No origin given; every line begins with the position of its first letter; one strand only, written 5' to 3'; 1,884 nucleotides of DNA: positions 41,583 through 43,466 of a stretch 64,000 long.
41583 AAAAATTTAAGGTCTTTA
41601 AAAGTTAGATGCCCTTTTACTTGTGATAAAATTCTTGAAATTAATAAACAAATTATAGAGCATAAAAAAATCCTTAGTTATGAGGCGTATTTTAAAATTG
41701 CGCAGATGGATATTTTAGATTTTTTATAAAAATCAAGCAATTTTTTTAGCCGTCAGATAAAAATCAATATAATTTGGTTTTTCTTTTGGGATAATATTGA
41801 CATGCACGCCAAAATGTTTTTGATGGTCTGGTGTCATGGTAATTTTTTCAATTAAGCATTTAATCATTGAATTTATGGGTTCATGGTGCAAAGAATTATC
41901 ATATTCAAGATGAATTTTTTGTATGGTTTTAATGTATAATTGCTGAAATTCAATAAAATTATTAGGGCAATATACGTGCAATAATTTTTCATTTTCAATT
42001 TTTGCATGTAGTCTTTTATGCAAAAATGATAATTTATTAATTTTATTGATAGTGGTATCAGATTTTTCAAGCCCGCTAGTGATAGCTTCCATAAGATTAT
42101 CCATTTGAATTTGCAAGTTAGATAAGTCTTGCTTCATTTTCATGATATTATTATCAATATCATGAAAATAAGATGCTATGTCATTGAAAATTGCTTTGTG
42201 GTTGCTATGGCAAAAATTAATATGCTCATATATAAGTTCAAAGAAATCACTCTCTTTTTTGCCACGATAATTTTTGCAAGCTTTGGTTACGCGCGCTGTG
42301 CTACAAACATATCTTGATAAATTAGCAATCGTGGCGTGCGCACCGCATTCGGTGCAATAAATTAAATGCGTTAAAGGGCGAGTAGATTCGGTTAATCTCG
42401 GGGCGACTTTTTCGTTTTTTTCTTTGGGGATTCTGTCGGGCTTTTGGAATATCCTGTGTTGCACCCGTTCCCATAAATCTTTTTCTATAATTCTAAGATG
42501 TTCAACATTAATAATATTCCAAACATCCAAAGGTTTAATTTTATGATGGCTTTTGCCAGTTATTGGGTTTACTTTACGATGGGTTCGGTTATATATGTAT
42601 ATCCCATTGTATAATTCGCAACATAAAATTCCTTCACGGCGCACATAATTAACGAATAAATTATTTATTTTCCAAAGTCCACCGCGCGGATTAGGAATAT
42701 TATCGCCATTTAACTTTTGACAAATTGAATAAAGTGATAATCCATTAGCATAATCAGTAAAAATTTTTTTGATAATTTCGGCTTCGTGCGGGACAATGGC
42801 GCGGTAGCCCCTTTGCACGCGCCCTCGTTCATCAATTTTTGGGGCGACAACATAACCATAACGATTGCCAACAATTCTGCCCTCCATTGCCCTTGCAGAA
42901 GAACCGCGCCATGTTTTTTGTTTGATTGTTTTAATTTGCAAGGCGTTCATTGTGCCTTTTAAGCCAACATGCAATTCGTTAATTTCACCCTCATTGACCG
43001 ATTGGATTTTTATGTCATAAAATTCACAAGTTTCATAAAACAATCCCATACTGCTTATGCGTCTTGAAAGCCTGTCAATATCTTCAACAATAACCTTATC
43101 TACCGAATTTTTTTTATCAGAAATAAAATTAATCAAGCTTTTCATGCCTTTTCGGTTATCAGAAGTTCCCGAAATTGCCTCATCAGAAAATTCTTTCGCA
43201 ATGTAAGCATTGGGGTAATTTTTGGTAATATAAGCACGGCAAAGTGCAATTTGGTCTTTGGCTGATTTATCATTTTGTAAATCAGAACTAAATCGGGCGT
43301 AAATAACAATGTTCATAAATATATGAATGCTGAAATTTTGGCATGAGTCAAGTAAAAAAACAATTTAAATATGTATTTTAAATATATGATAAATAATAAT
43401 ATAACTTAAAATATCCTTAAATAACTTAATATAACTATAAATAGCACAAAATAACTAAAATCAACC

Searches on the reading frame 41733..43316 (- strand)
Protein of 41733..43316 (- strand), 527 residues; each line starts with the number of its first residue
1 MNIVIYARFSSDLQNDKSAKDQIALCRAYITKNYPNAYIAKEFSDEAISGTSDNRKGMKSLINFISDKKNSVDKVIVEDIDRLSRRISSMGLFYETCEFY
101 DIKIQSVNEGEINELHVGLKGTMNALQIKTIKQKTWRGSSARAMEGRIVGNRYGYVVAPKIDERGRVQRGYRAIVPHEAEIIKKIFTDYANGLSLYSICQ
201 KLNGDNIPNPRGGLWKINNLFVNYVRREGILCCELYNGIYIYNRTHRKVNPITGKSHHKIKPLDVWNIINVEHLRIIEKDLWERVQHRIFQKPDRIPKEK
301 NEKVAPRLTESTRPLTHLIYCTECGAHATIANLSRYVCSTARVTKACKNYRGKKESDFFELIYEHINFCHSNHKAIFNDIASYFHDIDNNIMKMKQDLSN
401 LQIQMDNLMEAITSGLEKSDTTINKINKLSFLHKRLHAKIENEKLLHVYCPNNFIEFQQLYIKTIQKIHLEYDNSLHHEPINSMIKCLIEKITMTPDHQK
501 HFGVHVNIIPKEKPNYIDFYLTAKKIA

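Call 61: search_protein_families(library=pfam, proteins=[window:41733-43316:-], max_evalue=0.001)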
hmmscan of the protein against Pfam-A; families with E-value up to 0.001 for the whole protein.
window:41733-43316:- (527 aa): 3 families
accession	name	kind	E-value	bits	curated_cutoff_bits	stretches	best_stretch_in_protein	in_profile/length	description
PF00239.26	Resolvase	-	4.9e-22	79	23.3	1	3-147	1-144/145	Resolvase, N terminal domain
PF07508.19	Recombinase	-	1.8e-20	73.5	21.1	1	176-289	1-99/102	Recombinase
PF13408.12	Zn_ribbon_recom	-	0.00057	20.6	25.3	0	314-364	1-55/58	Recombinase zinc beta ribbon domain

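Call 62: search_protein_families(library=padloc, proteins=[window:41733-43316:-], max_evalue=0.00001)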
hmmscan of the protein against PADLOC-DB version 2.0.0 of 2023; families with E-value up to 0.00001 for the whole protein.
window:41733-43316:- (527 aa): 0 families
